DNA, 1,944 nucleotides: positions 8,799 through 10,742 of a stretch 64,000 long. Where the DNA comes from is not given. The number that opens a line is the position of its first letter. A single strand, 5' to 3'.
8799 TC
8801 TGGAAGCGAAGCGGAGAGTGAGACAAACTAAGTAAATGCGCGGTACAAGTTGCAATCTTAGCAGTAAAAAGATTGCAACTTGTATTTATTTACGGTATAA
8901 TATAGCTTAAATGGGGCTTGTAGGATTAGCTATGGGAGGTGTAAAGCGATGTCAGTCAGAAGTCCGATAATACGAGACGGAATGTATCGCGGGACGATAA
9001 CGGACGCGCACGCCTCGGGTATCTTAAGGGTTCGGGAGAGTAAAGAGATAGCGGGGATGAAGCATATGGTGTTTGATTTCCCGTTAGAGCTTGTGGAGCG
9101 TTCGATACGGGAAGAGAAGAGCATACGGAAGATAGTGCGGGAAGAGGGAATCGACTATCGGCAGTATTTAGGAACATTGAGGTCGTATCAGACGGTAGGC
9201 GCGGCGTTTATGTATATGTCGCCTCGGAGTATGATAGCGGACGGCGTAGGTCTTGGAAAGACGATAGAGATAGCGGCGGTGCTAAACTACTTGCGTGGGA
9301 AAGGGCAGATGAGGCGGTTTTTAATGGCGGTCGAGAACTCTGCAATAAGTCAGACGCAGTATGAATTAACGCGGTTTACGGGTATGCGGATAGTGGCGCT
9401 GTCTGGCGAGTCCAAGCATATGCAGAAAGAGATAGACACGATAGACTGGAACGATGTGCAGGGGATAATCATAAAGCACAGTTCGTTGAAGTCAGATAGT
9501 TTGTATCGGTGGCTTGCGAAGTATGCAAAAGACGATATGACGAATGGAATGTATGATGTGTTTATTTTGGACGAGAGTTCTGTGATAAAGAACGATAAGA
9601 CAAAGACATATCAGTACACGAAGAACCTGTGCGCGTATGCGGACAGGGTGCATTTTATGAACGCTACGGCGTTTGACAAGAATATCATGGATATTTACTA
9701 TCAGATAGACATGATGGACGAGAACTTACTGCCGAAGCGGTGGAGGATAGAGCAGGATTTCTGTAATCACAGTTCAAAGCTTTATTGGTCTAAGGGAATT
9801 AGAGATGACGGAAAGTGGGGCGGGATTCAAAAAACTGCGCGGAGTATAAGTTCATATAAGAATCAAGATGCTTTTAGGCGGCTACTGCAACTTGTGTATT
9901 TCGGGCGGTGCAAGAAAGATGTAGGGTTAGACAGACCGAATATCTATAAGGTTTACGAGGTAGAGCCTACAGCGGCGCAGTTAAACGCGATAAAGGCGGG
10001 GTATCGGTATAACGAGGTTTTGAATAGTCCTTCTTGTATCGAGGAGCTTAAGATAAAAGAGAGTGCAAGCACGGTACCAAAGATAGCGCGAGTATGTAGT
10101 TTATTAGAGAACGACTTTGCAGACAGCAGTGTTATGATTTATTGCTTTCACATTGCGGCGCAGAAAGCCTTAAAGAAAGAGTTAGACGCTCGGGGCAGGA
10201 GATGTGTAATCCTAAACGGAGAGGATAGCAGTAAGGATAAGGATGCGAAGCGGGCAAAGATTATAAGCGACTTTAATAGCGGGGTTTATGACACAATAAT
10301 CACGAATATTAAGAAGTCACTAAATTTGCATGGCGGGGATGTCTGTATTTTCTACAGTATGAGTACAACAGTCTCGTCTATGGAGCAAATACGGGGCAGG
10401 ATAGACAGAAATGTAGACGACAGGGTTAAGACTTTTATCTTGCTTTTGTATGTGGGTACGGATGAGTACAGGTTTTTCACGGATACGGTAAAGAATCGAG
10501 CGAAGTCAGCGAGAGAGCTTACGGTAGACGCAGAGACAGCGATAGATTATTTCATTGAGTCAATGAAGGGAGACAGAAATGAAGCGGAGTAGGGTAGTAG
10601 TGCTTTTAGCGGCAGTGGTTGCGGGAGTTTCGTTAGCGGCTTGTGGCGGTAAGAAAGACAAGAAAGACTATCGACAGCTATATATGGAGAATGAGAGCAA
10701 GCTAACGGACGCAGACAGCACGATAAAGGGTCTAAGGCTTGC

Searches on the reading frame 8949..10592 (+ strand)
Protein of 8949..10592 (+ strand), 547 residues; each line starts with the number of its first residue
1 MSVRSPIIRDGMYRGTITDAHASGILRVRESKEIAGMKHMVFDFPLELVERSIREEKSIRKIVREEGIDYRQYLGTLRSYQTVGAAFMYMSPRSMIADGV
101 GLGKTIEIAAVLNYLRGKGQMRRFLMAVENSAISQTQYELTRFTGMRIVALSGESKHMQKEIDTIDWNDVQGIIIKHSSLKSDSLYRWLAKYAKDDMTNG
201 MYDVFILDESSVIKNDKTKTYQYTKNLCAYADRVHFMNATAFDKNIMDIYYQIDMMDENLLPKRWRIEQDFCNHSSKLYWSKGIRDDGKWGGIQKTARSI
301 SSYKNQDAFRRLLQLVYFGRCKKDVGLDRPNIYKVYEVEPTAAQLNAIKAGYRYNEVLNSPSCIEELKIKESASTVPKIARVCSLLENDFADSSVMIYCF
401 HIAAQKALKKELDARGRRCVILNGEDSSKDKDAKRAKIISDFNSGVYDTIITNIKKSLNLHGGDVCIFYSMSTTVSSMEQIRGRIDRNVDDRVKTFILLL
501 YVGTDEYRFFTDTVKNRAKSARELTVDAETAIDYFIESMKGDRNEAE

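Call 6: search_protein_families(library=phrogs, proteins=[window:8949-10592:+], max_evalue=0.001)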
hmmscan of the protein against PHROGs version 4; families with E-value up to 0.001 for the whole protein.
window:8949-10592:+ (547 aa): 3 families
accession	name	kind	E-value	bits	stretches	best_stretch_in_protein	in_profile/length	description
phrog_62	-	DNA, RNA and nucleotide metabolism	2.4e-46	158.9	1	76-492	696-1101/1881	DNA helicase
phrog_16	-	DNA, RNA and nucleotide metabolism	2.3e-13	50.3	1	45-515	243-613/986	DNA helicase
phrog_23807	-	unknown function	5.6e-08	32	1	90-210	145-269/1053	-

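Call 7: search_protein_families(library=pfam, proteins=[window:8949-10592:+], max_evalue=0.001)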
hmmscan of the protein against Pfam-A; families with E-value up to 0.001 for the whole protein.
window:8949-10592:+ (547 aa): 3 families
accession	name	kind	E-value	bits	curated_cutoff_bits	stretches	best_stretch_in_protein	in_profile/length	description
PF00176.29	SNF2-rel_dom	-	7.3e-10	38.9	24.9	1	80-228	1-152/290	SNF2-related domain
PF00271.37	Helicase_C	-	1.7e-07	31.9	23.5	1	378-487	2-108/110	Helicase conserved C-terminal domain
PF04851.21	ResIII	-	3.8e-06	27.3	22.5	1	93-210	25-134/164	Type III restriction enzyme, res subunit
